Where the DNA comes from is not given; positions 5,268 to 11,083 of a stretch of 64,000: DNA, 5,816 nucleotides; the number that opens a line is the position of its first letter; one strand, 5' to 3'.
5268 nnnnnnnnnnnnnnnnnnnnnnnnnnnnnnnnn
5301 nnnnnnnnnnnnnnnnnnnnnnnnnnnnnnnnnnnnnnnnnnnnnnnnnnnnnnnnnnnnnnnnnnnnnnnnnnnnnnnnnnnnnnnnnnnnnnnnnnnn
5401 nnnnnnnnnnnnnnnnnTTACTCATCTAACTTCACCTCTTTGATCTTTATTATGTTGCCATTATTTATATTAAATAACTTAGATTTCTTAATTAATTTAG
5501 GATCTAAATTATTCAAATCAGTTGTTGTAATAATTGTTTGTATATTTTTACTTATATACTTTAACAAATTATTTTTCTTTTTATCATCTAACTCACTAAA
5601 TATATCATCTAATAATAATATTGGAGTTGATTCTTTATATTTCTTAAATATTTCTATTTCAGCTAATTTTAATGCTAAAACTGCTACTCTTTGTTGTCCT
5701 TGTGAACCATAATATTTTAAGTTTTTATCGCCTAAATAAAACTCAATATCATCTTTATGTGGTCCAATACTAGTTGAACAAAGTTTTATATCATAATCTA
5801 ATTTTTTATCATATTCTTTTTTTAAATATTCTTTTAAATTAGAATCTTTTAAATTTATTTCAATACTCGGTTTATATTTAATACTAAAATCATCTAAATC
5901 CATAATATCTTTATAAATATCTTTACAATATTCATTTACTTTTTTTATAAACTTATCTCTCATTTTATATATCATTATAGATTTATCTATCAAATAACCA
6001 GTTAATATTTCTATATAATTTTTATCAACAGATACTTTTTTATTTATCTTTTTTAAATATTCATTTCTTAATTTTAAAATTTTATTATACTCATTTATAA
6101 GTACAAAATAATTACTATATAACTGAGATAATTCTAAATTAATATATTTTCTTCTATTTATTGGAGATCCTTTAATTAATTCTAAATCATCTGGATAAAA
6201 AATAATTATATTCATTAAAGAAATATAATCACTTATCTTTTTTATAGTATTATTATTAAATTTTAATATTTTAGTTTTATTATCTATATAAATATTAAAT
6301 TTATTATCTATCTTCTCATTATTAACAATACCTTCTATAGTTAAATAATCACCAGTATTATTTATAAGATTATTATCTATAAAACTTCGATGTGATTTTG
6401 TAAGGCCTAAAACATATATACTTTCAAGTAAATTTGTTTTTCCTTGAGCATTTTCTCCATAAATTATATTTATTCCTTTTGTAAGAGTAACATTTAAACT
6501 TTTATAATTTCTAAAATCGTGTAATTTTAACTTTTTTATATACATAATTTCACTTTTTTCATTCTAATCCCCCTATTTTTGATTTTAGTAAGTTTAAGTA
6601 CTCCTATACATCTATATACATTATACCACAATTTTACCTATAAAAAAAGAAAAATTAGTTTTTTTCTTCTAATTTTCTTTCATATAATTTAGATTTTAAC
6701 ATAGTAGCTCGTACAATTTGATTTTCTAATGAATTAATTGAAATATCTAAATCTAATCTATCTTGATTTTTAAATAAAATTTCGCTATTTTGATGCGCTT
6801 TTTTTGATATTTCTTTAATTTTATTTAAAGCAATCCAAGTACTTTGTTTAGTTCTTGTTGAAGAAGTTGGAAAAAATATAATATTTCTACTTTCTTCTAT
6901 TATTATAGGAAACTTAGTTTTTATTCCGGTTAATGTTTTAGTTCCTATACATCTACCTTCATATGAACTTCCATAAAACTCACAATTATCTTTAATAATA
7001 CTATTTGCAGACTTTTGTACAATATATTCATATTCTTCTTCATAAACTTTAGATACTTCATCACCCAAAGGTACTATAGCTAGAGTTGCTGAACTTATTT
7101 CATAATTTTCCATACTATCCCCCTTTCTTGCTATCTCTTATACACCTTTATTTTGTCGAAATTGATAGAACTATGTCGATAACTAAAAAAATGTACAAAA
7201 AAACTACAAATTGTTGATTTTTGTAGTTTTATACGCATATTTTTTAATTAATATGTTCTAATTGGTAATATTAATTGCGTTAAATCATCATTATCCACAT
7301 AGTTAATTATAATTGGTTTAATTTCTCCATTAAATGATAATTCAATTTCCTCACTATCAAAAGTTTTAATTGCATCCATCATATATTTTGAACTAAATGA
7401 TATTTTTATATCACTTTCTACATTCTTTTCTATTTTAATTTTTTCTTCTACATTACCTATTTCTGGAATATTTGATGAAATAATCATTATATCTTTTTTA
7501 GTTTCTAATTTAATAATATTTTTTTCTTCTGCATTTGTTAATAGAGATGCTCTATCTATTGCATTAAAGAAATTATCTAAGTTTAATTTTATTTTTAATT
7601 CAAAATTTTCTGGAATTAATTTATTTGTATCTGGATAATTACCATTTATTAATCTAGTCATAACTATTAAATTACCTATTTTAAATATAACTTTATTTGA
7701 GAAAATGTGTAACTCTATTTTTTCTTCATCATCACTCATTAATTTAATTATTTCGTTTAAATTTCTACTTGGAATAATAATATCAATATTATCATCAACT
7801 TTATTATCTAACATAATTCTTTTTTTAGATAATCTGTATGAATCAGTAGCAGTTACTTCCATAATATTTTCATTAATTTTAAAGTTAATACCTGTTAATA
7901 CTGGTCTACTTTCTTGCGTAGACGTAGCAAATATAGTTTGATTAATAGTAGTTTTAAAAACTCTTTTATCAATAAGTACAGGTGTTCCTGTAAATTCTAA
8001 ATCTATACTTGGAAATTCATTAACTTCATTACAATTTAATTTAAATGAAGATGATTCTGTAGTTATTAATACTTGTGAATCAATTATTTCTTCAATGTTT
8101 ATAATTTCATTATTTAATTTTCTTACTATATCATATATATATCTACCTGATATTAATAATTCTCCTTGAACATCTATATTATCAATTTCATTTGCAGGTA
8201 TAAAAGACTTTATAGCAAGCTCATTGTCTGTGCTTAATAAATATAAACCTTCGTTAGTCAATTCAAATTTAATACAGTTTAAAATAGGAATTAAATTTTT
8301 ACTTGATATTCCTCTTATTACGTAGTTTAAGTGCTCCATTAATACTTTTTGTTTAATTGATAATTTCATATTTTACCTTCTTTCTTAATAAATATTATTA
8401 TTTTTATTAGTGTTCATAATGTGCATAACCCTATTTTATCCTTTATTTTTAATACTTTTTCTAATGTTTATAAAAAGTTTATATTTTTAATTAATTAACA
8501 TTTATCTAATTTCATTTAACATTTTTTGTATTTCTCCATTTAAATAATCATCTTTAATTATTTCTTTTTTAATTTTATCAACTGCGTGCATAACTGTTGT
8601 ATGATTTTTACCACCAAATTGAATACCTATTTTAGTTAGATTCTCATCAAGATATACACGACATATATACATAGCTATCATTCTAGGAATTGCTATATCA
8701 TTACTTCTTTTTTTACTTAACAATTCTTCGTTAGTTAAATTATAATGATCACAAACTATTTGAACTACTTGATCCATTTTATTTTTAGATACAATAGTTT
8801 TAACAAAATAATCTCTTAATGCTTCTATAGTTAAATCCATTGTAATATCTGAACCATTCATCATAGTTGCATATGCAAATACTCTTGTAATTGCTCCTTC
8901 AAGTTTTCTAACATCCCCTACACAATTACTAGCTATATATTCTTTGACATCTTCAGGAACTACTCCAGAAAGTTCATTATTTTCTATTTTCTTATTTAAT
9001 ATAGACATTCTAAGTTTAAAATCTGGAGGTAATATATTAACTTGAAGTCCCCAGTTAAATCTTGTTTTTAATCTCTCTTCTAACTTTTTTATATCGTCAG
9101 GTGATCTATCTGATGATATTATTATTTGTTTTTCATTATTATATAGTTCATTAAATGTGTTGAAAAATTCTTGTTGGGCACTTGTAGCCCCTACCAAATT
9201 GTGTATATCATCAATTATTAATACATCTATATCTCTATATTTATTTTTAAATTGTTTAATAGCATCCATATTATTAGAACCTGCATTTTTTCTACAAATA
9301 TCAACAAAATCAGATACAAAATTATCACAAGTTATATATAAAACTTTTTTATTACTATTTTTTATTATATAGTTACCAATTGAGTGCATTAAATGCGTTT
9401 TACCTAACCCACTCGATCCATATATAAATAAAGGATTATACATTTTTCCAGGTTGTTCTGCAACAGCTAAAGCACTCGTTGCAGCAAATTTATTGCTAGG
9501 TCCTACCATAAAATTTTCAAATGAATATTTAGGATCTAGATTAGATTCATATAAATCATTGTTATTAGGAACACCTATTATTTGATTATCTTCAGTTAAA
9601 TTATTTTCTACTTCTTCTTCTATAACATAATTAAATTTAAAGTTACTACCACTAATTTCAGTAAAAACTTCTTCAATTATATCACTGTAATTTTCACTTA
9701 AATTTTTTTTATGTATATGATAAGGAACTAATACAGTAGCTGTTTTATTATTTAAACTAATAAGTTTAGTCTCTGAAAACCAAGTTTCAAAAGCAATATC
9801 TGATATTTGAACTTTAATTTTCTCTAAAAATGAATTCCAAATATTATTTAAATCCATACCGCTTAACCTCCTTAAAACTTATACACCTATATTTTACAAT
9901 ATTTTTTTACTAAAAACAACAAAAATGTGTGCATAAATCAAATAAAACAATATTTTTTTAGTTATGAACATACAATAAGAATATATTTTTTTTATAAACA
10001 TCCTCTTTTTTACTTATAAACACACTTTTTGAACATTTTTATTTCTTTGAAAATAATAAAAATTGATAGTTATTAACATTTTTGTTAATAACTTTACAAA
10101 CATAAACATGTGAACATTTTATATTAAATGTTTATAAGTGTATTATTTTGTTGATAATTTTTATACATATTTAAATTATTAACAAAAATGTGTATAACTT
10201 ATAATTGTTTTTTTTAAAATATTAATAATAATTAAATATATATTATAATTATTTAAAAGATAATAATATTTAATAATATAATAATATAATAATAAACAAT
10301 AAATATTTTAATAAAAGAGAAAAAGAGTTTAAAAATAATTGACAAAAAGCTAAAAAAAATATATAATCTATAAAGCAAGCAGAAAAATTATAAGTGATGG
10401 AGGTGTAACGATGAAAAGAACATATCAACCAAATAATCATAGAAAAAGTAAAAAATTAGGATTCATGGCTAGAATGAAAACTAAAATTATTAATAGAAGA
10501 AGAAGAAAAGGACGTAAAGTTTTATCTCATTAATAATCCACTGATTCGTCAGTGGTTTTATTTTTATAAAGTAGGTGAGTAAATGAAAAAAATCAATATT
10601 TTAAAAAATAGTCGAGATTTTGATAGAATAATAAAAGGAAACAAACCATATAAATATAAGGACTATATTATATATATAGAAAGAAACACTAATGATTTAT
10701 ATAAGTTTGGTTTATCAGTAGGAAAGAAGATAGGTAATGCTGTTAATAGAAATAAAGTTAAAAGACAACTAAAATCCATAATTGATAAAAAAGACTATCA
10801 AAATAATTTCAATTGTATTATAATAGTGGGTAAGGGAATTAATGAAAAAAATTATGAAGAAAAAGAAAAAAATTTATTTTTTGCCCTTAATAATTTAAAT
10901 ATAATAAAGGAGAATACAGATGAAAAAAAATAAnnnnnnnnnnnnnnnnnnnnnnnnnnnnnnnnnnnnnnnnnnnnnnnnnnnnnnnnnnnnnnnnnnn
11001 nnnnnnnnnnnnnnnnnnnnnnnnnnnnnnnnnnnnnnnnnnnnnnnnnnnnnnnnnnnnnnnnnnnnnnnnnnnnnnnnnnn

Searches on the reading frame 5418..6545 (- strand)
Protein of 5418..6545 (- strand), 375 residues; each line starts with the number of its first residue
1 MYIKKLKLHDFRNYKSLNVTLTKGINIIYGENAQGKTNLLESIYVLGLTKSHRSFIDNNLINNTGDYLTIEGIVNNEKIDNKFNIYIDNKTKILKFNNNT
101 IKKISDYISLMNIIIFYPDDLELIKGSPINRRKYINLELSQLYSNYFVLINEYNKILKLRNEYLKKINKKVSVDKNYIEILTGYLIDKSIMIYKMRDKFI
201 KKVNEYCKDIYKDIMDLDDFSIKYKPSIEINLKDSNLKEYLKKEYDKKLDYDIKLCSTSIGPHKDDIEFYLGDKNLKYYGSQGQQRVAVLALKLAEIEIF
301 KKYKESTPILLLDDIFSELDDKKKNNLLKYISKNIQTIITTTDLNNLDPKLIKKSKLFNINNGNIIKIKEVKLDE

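Call 6: search_protein_families(library=ncbifam, proteins=[window:5418-6545:-])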
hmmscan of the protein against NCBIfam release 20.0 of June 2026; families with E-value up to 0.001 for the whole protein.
window:5418-6545:- (375 aa): 8 families
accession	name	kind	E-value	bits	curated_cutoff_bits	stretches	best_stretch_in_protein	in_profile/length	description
TIGR00611.2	recf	equivalog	2.6e-98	329.3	172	1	3-342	1-339/339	DNA replication/repair protein RecF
NF010680.0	PRK14079.1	equivalog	8.3e-51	173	386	1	2-344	2-328/349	recombination protein F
NF045487.1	ASRP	equivalog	1.6e-10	40.2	300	2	16-48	7-39/593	archaea-specific SMC-related protein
NF041760.1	PtuA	equivalog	2.3e-08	33.4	500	1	2-77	51-122/524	retron Ec78 anti-phage system effector ATPase PtuA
NF003034.1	PRK03918.1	equivalog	8.3e-08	30.7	700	1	1-100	1-103/878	DNA double-strand break repair ATPase Rad50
NF002572.0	PRK02224.1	equivalog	1.6e-06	26.7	1087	1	1-45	1-45/888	DNA double-strand break repair ATPase Rad50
NF053563.1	Rkd4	equivalog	9.7e-06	24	860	0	2-43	2-43/747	arcadin-4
NF041035.1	Rad50_Halo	equivalog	1.4e-05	23.7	1000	1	1-44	1-44/883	DNA double-strand break repair ATPase Rad50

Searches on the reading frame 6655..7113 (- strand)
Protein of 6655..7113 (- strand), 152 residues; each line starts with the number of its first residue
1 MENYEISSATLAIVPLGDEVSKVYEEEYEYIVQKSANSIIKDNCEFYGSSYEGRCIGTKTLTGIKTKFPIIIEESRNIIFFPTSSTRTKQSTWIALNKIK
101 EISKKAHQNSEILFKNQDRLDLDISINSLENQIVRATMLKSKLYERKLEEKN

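Call 6: search_protein_families(library=ncbifam, proteins=[window:6655-7113:-])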
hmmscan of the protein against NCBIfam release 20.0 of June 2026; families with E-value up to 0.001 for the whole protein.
window:6655-7113:- (152 aa): 0 families

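Call 8: search_protein_families(library=pfam, proteins=[window:6655-7113:-])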
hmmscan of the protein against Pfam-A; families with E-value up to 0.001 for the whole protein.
window:6655-7113:- (152 aa): 1 family
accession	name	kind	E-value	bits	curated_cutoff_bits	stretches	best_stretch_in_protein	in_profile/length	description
PF06338.17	ComK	-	1.3e-42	145.5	22.3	1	1-146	1-150/152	ComK protein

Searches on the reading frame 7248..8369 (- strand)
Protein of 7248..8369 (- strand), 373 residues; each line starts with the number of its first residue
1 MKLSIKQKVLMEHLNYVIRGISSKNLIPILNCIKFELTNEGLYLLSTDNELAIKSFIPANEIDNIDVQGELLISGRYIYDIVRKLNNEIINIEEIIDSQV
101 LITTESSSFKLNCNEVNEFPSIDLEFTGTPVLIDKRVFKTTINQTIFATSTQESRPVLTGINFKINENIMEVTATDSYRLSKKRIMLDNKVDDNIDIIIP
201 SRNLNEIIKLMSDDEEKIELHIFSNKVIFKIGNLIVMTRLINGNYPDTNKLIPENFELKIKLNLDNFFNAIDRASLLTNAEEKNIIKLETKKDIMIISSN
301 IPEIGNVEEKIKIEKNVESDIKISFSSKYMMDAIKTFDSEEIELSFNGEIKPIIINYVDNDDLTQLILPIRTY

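Call 6: search_protein_families(library=ncbifam, proteins=[window:7248-8369:-])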
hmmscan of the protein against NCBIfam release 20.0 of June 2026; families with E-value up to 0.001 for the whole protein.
window:7248-8369:- (373 aa): 3 families
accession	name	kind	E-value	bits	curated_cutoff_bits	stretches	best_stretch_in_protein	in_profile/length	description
TIGR00663.1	dnan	equivalog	7.6e-88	294.9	137.65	1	1-372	1-367/367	DNA polymerase III subunit beta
NF004184.0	PRK05643.3-2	equivalog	2e-64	217.9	443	1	1-371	1-374/375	DNA polymerase III subunit beta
NF011508.0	PRK14946.1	equivalog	1.1e-49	169.6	513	1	1-367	1-361/366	DNA polymerase III subunit beta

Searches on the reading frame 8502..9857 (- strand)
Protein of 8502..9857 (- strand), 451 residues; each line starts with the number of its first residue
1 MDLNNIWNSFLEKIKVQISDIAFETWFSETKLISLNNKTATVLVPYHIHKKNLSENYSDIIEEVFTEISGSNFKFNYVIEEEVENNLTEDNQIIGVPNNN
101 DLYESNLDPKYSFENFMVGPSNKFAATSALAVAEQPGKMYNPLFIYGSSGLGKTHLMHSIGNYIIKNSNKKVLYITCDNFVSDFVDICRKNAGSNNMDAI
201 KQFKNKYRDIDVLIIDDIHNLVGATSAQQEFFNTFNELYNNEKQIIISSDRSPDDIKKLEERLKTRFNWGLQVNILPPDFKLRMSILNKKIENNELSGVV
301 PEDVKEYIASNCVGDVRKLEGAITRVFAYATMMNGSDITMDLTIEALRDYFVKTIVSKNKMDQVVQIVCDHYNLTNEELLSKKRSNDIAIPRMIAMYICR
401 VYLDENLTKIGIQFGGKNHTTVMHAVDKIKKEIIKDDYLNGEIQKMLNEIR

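Call 6: search_protein_families(library=ncbifam, proteins=[window:8502-9857:-])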
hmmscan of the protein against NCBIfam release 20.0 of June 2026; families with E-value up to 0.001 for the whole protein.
window:8502-9857:- (451 aa): 21 families
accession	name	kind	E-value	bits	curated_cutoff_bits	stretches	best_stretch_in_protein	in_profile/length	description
TIGR00362.1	DnaA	equivalog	6.7e-145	483.5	343.9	1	7-450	1-437/437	chromosomal replication initiator protein DnaA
NF001154.0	PRK00149.3-3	equivalog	4.2e-98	329.3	410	1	5-450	9-458/462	chromosomal replication initiator protein DnaA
NF009087.0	PRK12422.1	equivalog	2.2e-62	211.7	657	1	105-450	102-439/455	chromosomal replication initiator protein DnaA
TIGR03420.1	DnaA_homol_Hda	equivalog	1.8e-25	89.8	194.8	1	107-340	8-218/226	DnaA regulatory inactivator Hda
NF005304.0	PRK06835.1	equivalog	4e-18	65.6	215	1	138-266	181-304/330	ATP-binding protein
NF005378.0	PRK06921.1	subfamily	1.5e-14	53.8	207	1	140-267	117-240/266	hypothetical protein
NF005992.0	PRK08116.1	subfamily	1.8e-13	50.3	189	1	109-266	80-236/269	hypothetical protein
NF038214.1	IS21_help_AAA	equivalog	4.5e-13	49.4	200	1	142-252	92-193/232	IS21-like element helper ATPase IstB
NF005982.0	PRK08084.1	equivalog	5.5e-11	42.5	268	1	113-325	21-212/235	DnaA inactivator Hda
NF005931.1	PRK07952.1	equivalog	8.3e-08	32.1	357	1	107-219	65-173/246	replicative helicase loader DnaC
NF006505.0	PRK08939.1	equivalog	2.6e-07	30.2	228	1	129-218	145-226/306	primosomal protein DnaI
NF006485.0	PRK08903.1-5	equivalog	8e-07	28.9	289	1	109-348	13-226/233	DnaA regulatory inactivator Hda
NF009043.0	PRK12377.1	subfamily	9.8e-07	28.6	389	1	106-219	66-173/248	ATP-binding protein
NF040713.1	ZapE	equivalog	1.5e-06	27.7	140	0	180-258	252-325/344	cell division protein ZapE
NF005206.0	PRK06672.1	equivalog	1.8e-05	23.9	416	1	6-86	194-273/341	hypothetical protein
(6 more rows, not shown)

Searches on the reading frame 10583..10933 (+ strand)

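Call 6: search_protein_families(library=ncbifam, proteins=[window:10583-10933:+])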
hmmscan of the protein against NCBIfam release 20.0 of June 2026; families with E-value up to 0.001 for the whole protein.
window:10583-10933:+ (116 aa): 1 family
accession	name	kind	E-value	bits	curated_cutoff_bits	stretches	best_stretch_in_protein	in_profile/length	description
TIGR00188.1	rnpA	equivalog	7e-19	68.1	38.35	1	1-98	1-100/111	ribonuclease P protein component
